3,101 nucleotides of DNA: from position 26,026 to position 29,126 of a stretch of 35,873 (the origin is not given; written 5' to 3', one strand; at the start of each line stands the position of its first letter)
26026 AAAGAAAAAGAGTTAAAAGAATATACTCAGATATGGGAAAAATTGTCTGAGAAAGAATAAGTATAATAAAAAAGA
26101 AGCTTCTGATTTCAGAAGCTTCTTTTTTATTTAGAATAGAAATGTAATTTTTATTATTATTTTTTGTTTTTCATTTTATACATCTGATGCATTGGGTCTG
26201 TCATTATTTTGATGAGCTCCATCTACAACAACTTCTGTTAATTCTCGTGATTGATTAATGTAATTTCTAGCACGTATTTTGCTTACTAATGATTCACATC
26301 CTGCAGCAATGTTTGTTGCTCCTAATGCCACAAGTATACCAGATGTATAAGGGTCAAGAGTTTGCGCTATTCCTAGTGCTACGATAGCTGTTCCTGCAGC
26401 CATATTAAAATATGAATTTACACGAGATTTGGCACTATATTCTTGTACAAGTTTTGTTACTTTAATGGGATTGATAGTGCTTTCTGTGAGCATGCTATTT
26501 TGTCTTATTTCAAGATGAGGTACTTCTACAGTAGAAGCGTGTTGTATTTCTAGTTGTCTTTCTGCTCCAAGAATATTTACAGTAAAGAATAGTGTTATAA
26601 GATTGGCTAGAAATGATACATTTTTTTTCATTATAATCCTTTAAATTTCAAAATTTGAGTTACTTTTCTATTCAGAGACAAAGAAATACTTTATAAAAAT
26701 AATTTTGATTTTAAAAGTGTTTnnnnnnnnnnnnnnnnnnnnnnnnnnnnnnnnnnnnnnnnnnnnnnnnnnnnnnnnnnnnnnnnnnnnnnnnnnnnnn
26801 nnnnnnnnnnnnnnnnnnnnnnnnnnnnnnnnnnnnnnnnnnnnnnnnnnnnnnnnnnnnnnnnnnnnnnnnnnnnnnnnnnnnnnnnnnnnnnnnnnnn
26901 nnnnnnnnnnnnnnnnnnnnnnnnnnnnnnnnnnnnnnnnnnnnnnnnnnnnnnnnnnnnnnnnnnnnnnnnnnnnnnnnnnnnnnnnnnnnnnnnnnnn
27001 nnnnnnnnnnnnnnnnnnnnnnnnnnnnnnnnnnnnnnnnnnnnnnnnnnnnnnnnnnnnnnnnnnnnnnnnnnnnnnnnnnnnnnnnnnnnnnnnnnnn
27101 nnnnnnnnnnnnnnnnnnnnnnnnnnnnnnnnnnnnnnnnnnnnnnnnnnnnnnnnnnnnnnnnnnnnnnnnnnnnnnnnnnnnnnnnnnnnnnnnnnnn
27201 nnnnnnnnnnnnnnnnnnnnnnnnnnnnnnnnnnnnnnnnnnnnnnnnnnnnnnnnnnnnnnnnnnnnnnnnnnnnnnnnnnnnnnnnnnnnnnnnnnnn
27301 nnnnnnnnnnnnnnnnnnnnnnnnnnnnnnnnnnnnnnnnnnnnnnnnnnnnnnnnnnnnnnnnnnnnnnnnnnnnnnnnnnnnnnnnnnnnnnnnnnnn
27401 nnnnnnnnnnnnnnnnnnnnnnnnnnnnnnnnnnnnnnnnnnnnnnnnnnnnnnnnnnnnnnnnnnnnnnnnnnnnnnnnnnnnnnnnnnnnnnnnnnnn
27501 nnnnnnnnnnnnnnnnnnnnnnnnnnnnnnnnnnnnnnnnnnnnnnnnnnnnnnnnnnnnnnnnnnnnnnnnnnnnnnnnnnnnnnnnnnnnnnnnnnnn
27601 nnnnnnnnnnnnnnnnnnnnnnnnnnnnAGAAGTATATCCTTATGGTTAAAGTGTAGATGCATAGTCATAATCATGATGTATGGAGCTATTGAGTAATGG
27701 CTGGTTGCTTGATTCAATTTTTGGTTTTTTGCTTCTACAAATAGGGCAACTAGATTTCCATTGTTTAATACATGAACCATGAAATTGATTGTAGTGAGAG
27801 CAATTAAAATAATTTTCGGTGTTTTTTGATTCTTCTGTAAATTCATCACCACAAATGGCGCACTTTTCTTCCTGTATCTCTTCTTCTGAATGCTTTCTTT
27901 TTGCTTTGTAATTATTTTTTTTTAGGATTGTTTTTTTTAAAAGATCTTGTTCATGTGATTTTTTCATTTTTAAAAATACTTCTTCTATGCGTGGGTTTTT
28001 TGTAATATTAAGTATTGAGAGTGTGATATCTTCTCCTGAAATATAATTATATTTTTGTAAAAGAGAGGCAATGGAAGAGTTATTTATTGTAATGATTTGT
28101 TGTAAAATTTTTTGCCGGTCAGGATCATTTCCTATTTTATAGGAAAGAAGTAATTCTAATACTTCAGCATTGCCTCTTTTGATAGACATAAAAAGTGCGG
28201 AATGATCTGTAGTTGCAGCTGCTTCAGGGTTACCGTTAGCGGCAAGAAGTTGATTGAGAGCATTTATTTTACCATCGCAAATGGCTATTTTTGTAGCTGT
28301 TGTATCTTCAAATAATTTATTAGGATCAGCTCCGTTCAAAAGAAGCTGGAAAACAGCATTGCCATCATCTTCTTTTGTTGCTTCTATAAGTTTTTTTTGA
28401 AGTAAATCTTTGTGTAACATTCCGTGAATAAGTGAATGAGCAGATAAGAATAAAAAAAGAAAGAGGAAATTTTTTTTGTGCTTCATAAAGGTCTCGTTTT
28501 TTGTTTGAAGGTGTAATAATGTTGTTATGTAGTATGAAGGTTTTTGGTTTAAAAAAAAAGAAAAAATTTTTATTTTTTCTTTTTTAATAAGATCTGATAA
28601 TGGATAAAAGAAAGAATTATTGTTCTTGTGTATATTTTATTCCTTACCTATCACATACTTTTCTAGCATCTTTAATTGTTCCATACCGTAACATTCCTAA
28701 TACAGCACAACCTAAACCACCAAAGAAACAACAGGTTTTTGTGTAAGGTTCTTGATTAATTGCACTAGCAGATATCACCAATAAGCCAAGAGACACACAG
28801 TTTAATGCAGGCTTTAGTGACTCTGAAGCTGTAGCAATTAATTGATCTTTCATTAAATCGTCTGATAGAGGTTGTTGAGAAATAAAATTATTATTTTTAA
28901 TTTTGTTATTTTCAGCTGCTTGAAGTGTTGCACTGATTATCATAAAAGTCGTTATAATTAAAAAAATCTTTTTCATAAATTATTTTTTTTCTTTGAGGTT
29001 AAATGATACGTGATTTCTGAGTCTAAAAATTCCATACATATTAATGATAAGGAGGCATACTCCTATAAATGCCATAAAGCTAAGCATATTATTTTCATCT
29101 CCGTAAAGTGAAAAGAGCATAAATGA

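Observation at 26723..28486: Two adjacent signal-peptide ankyrin + RING-H2 genes: candidate secreted E3 ubiquitin-ligase mimics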

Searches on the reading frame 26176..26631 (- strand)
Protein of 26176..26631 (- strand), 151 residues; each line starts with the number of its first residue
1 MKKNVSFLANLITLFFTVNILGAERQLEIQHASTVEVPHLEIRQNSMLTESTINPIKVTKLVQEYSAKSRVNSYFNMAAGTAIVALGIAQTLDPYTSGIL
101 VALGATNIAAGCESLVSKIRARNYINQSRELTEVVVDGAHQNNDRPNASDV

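Call 3: search_protein_families(library=pfam, proteins=[window:26176-26631:-], max_evalue=1)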
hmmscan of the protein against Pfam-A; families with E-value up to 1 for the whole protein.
window:26176-26631:- (151 aa): 2 families
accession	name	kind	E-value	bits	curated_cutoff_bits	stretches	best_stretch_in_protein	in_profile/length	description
PF17255.8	EbsA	-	0.01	16.6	25.9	1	11-77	46-111/133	EbsA-like protein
PF14007.11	YtpI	-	0.061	14.1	29.4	1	67-123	26-81/87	YtpI-like protein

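Call 62: search_protein_families(library=ncbifam, proteins=[window:26176-26631:-], max_evalue=0.01)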
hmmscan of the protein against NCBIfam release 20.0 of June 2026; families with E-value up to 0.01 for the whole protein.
window:26176-26631:- (151 aa): 0 families

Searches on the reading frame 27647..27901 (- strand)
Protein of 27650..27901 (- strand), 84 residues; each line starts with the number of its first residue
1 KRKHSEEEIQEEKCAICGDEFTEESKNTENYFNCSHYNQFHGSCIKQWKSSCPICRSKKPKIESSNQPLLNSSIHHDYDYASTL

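Call 30: search_solved_structures(query=window:27647-27900:-, max_evalue=1, show_alignments=3)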
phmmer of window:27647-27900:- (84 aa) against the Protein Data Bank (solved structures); distinct sequences matched with E-value up to 1: 0.

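Call 32: search_solved_structures(query=window:27650-27901:-, max_evalue=1, show_alignments=3)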
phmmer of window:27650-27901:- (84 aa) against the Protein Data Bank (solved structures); distinct sequences matched with E-value up to 1: 31.
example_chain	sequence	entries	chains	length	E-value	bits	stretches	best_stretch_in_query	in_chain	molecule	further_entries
2kiz_A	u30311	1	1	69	0.0001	25.8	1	5-57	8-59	E3 ubiquitin-protein ligase Arkadia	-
9qal_A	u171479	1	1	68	0.0002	24.8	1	2-57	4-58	E3 ubiquitin-protein ligase ARK2C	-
6w7z_B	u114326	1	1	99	0.0002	24.8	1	12-57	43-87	E3 ubiquitin-protein ligase RLIM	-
6w9a_B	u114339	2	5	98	0.0002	24.8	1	12-57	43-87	E3 ubiquitin-protein ligase RLIM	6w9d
5d0m_C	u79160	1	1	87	0.00023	24.6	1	2-57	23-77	RING finger protein 165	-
7p2k_A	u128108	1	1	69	0.00024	24.5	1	5-57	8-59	E3 ubiquitin-protein ligase Arkadia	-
5ulh_C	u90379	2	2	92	0.00026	24.4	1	2-57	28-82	E3 ubiquitin-protein ligase RNF165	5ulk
9n1f_A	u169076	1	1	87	0.00039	23.9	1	2-57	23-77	E3 ubiquitin-protein ligase ARK2C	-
5d0k_C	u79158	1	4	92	0.00045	23.7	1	2-57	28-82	RING finger protein 165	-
5d0i_A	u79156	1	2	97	0.00052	23.5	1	2-57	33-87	RING finger protein 165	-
2lxp_C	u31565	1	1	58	0.00099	22.6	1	8-57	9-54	E3 ubiquitin-protein ligase AMFR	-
4v3k_C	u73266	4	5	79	0.0011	22.4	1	8-62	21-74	E3 UBIQUITIN-PROTEIN LIGASE RNF38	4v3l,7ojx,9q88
2lxh_C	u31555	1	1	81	0.0012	22.3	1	8-58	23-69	E3 ubiquitin-protein ligase AMFR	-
5zbu_A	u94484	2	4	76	0.0012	22.3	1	11-58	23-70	E3 ubiquitin-protein ligase RNF13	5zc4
1x4j_A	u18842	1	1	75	0.0021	21.6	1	8-58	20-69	RING finger protein 38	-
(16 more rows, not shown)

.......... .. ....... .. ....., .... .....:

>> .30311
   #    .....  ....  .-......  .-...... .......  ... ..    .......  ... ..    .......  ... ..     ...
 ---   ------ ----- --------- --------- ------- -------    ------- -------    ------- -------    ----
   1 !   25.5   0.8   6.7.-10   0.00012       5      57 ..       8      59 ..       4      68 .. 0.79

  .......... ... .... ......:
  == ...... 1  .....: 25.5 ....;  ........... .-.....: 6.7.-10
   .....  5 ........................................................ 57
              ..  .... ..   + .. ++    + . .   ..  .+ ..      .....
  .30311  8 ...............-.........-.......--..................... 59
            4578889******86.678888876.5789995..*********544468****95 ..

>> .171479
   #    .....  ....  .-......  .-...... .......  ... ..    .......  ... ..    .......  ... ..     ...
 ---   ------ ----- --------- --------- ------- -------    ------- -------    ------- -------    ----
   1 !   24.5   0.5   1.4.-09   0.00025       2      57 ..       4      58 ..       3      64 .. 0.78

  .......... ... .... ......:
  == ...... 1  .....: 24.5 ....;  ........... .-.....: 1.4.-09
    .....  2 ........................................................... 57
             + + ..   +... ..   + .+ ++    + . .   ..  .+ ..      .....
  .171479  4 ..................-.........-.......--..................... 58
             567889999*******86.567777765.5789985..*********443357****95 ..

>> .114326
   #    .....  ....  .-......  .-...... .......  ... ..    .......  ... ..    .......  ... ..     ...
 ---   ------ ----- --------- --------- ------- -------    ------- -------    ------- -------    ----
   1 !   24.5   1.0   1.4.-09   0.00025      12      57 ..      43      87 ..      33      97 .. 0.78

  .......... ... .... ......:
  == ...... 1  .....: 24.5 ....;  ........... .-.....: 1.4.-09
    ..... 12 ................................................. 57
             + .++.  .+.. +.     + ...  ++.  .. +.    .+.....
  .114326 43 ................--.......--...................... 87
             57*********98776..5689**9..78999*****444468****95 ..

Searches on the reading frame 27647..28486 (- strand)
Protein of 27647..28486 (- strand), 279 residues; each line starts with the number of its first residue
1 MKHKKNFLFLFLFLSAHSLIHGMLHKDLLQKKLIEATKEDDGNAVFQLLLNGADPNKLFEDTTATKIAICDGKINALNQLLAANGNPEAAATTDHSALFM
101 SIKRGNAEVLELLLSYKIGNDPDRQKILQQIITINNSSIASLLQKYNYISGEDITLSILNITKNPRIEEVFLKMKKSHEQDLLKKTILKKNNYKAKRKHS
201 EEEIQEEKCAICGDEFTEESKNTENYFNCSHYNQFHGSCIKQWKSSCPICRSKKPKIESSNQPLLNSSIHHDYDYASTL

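Call 3: search_protein_families(library=pfam, proteins=[window:27647-28486:-], max_evalue=1)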
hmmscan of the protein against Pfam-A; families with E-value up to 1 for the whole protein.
window:27647-28486:- (279 aa): 16 families
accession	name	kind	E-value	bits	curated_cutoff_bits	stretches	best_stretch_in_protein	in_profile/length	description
PF12796.13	Ank_2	-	1.2e-08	35.9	27.3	1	33-124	1-88/90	Ankyrin repeats (3 copies)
PF13639.12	zf-RING_2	-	2e-07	31.6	27.3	1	208-251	2-44/44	Ring finger domain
PF23745.1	ANK_LRRK2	-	5e-06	26.9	27.5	1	15-122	17-120/130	LRRK2 ANK repeat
PF00023.36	Ank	-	0.00011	22.8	21.1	1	95-124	3-30/33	Ankyrin repeat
PF13923.12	zf-C3HC4_2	-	0.00037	20.7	27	1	208-250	1-40/40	Zinc finger, C3HC4 type (RING finger)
PF24521.3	Ank_KRIT1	-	0.0022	18.2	80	1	23-125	12-115/149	KRIT1 ankyrin-repeats domain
PF12678.13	zf-rbx1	-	0.012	16.3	31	1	208-251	2-55/55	RING-H2 zinc finger domain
PF00097.31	zf-C3HC4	-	0.013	15.7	21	1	209-250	1-40/40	Zinc finger, C3HC4 type (RING finger)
PF14634.12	zf-RING_5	-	0.026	14.9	27.9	1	208-251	1-42/43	zinc-RING finger domain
PF17123.11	zf-RING_11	-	0.039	14.1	27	1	209-240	2-29/29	RING-like zinc finger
PF12906.13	RINGv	-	0.053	14.1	21.6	1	209-246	1-38/47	RING-variant domain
PF13637.12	Ank_4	-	0.06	14.2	22.7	0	80-114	15-50/50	Ankyrin repeats (many copies)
PF13606.12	Ank_3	-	0.099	13.7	22.3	0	95-120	3-26/30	Ankyrin repeat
PF13920.12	zf-C3HC4_3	-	0.15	12.4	27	1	206-254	2-46/49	Zinc finger, C3HC4 type (RING finger)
PF13408.12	Zn_ribbon_recom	-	0.44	11.4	25.3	0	208-241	7-41/58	Recombinase zinc beta ribbon domain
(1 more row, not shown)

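Call 6: find_encoding_contigs(protein=window:27647-28486:-, flank=10000, max_places=6)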
Protein window:27647-28486:- (279 aa): 1 contig read that carries it; 1 place shown.
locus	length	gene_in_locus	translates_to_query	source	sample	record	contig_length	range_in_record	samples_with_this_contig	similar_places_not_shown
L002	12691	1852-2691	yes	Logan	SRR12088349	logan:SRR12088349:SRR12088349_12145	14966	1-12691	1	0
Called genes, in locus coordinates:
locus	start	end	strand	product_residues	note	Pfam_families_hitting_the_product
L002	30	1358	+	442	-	PF01235:Na_Ala_symp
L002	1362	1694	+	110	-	-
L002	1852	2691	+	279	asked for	PF23745:ANK_LRRK2 (weak), PF12796:Ank_2, PF13639:zf-RING_2 (weak)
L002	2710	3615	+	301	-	PF12796:Ank_2 (weak), PF00023:Ank (faint), PF13606:Ank_3 (faint), PF13637:Ank_4, PF13857:Ank_5 (weak), PF12796:Ank_2, PF13857:Ank_5 (weak), PF13639:zf-RING_2 (weak), +1 more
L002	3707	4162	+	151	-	-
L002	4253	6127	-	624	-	PF00005:ABC_tran, PF00931:NB-ARC (faint), PF02463:SMC_N (faint), PF03193:RsgA_GTPase (faint), PF13555:AAA_29 (faint), PF12848:ABC_tran_Xtn, PF00005:ABC_tran, PF16326:ABC_tran_CTD (weak), +3 more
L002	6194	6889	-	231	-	PF01027:Bax1-I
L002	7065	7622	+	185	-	-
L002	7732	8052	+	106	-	PF00085:Thioredoxin, PF00578:AhpC-TSA (faint), PF08534:Redoxin (faint), PF13098:Thioredoxin_2, PF13905:Thioredoxin_8 (faint)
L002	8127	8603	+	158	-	PF00085:Thioredoxin, PF13899:Thioredoxin_7 (weak)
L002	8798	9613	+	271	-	PF00097:zf-C3HC4 (faint), PF13639:zf-RING_2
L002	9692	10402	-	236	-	-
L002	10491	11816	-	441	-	PF01406:tRNA-synt_1e, PF09334:tRNA-synt_1g (faint), PF01921:tRNA-synt_1f (weak), PF23493:CysS_C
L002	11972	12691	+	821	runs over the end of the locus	PF07244:POTRA (weak), PF08479:POTRA_2 (faint), PF07244:POTRA, PF01103:Omp85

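Call 38: find_homologous_proteins(query=window:27647-28486:-, max_evalue=0.01)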
Query window:27647-28486:- (279 aa): 3 proteins with E <= 0.01 among 1438 candidates.
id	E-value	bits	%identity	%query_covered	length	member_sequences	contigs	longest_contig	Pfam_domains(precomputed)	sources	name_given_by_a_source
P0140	5.5e-181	617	100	100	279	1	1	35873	PF23745.2,PF12796.14,PF13639.13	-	-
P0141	5.4e-120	418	72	99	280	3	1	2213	PF12796.14,PF00023.37,PF13639.13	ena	-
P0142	3.0e-94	333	62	100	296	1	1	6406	PF12796.14,PF13639.13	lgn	-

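Call 52: predict_structure(alignment_id=A4)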
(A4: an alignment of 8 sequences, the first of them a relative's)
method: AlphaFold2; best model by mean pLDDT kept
length: 279 residues; sequences in the alignment: 8
mean_pLDDT: 73.3   pTM: 0.55
mean pLDDT of the five models: 73.3, 69.0, 64.3, 63.0, 58.1
residues with pLDDT >= 90: 44; 70-90: 132; 50-70: 61; < 50: 42
segments of 3 or more residues with pLDDT < 50: 197-206, 219-223, 254-279
pLDDT, mean of each block of 10 residues (from residue 1): 65 76 83 94 95 89 90 93 87 79 86 78 78 85 86 85 87 84 71 50 50 59 55 67 66 43 35 32
secondary structure, 60 per line:
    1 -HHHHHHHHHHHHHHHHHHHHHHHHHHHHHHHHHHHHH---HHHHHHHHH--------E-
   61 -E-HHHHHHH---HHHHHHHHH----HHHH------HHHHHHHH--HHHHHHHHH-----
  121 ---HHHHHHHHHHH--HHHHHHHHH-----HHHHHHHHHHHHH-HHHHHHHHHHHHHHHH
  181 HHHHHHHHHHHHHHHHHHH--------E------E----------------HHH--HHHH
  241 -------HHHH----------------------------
elements in order: H2-38 H42-50 H64-70 H74-82 H87-90 H97-104 H107-115 H124-134 H137-145 H151-163 H165-199 H237-240 H248-251

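Call 62: search_protein_families(library=ncbifam, proteins=[window:27647-28486:-], max_evalue=0.01)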
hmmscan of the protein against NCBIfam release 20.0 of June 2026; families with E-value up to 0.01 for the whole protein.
window:27647-28486:- (279 aa): 2 families
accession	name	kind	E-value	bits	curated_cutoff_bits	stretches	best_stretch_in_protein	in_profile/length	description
NF043023.1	T4SS_AnkH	equivalog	0.0014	17.5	600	1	33-117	36-121/467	Dot/Icm T4SS effector AnkH/LegA3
NF033682.1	retention_LapA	subfamily_domain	0.0061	16.8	50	0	35-71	82-115/145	retention module-containing protein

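Call 77: fold_search(model_id=the predicted structure, library=pdb)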
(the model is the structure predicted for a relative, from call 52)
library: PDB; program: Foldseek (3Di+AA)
matches with E <= 10: 1032; with E <= 0.001: 202
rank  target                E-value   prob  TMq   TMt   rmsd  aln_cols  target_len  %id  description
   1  5mad_E                2.8e-05  1.00  0.40  0.65   6.6       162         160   25  GFP-binding DARPin 3G61 (released 2017-12-06)
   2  7dne_A                3.2e-05  1.00  0.39  0.65   5.7       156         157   26  DARPin 5m3_D12 in complex with V3-IY (MN) crown mimetic (released 2021-12-22)
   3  7n2b_A                3.6e-05  1.00  0.42  0.30   6.1       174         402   24  A DARPin semi-rigidly fused to the 3TEL crystallization chaperone (released 2021-06-09)
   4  7dng_A                3.9e-05  1.00  0.39  0.62   6.5       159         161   24  DARPin 63_B7 in complex with linear V3-crown (MN) peptide (released 2021-12-15)
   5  7dnf_A                4.3e-05  1.00  0.37  0.61   6.0       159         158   24  DARPin 63_B7 in complex with V3-IY (MN) crown mimetic (released 2021-12-15)
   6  7n2b_B                4.8e-05  1.00  0.42  0.31   6.1       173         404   24  A DARPin semi-rigidly fused to the 3TEL crystallization chaperone (released 2021-06-09)
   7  4hrl_A                5.0e-05  1.00  0.39  0.63   6.4       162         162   26  Structural Basis for Eliciting a Cytotoxic Effect in HER2-Overexpressing Cancer Cells via Binding to the Extracellular (released 2013-10-16)
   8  7dne_B                5.0e-05  1.00  0.37  0.63   5.9       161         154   25  DARPin 5m3_D12 in complex with V3-IY (MN) crown mimetic (released 2021-12-22)
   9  6zog_D                6.4e-05  1.00  0.39  0.64   6.1       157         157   24  Minocycline binding to the deep binding pocket of AcrB-I38F_I671T (released 2021-05-19)
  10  5knh_D                7.0e-05  1.00  0.37  0.62   2.9       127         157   28  CRYSTAL STRUCTURE OF DARPIN 6G9 IN COMPLEX WITH CYNO IL-13 (released 2016-12-14)
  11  4gmr_A                7.4e-05  1.00  0.38  0.60   3.0       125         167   28  Crystal Structure of Engineered Protein. Northeast Structural Genomics Consortium Target OR266. (released 2012-08-29)
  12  6gvm_D                7.7e-05  1.00  0.39  0.63   6.2       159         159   22  Tubulin:F3II DARPin complex (released 2019-04-24)
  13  5oou                  7.7e-05  1.00  0.38  0.60   5.8       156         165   25  Designed Ankyrin Repeat Protein (DARPin) YTRL-1 selected by directed evolution against Lysozyme (released 2018-08-29)
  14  5mad_A                8.5e-05  1.00  0.39  0.67   5.7       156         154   25  GFP-binding DARPin 3G61 (released 2017-12-06)
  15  9dp8                  9.4e-05  1.00  0.42  0.50   5.5       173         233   24  A DARPin fused to the 1TEL crystallization chaperone via a helical Lys-Gln-Arg linker (released 2024-10-16)
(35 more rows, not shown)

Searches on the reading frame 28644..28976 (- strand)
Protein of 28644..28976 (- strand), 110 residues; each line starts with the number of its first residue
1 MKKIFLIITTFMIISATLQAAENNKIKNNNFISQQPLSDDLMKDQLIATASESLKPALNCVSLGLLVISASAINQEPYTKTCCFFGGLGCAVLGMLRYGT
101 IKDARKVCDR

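Call 3: search_protein_families(library=pfam, proteins=[window:28644-28976:-], max_evalue=1)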
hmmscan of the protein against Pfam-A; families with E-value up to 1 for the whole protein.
window:28644-28976:- (110 aa): 0 families

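Call 62: search_protein_families(library=ncbifam, proteins=[window:28644-28976:-], max_evalue=0.01)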
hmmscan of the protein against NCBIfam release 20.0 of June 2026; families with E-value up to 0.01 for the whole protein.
window:28644-28976:- (110 aa): 0 families
